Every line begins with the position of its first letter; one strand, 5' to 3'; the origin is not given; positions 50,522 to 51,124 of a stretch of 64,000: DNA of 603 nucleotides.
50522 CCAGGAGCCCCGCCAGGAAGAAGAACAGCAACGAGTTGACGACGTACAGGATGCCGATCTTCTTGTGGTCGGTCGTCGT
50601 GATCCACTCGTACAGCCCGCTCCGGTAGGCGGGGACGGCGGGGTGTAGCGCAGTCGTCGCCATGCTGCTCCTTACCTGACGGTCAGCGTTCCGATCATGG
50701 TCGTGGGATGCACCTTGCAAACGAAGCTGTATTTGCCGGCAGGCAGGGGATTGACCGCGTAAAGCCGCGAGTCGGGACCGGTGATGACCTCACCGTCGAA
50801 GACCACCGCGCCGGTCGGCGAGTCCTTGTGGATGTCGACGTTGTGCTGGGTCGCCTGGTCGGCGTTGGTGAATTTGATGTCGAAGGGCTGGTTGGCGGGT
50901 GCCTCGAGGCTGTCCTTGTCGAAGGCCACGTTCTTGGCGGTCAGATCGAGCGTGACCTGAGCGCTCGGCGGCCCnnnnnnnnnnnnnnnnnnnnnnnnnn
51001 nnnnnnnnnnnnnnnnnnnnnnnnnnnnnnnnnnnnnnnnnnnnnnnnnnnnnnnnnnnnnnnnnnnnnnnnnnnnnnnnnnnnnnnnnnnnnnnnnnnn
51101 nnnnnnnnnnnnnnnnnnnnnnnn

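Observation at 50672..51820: CtaC (CuA subunit II) carrying an extra C-terminal type-1 copper domain instead of the caa3 cytochrome c domain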

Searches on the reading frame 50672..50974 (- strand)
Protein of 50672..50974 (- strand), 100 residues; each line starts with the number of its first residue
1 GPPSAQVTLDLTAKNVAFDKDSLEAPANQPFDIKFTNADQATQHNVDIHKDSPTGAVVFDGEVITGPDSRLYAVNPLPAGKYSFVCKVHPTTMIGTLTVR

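Call 28: search_solved_structures(query=A2, max_evalue=1, show_alignments=3)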
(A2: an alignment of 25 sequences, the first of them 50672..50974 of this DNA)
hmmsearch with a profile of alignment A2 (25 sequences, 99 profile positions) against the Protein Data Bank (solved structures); distinct sequences matched with E-value up to 1: 107 (the best 60 are shown).
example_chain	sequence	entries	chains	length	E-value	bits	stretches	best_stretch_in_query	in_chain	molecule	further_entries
1id2_A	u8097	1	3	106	5.8e-10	42.8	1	4-98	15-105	AMICYANIN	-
3c75_A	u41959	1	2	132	9e-10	42.1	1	4-98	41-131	Amicyanin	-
2aan_A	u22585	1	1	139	1.1e-08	38.6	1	5-52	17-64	auracyanin A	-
1sfd_A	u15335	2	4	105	1.3e-08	38.4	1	4-98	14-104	Amicyanin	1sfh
1sf3_A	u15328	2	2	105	1.9e-08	37.9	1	4-98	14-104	Amicyanin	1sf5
4p5r_A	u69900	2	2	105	3.3e-08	37.1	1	4-98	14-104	Amicyanin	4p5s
1mda_A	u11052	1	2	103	4.9e-08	36.6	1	4-98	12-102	AMICYANIN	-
1aac_A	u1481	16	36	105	5.1e-08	36.5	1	4-98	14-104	AMICYANIN | PROTEIN (AMICYANIN)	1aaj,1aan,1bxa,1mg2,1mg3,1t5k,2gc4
2qdv_A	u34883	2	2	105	6.6e-08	36.2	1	4-98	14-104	Amicyanin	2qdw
6kol_A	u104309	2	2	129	8.5e-08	35.8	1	3-55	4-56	Blue (Type 1) copper domain protein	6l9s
2gb2_A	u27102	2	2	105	2.7e-07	34.2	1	4-98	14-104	Amicyanin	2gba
3ie9_A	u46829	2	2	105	5.3e-07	33.3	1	4-98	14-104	Amicyanin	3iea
3ply_A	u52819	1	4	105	5.6e-07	33.2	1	4-98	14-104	Amicyanin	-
1pla_A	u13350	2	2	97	7.1e-07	32.9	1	20-98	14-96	PLASTOCYANIN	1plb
2idq_A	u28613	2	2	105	1.5e-06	31.8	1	4-98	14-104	Amicyanin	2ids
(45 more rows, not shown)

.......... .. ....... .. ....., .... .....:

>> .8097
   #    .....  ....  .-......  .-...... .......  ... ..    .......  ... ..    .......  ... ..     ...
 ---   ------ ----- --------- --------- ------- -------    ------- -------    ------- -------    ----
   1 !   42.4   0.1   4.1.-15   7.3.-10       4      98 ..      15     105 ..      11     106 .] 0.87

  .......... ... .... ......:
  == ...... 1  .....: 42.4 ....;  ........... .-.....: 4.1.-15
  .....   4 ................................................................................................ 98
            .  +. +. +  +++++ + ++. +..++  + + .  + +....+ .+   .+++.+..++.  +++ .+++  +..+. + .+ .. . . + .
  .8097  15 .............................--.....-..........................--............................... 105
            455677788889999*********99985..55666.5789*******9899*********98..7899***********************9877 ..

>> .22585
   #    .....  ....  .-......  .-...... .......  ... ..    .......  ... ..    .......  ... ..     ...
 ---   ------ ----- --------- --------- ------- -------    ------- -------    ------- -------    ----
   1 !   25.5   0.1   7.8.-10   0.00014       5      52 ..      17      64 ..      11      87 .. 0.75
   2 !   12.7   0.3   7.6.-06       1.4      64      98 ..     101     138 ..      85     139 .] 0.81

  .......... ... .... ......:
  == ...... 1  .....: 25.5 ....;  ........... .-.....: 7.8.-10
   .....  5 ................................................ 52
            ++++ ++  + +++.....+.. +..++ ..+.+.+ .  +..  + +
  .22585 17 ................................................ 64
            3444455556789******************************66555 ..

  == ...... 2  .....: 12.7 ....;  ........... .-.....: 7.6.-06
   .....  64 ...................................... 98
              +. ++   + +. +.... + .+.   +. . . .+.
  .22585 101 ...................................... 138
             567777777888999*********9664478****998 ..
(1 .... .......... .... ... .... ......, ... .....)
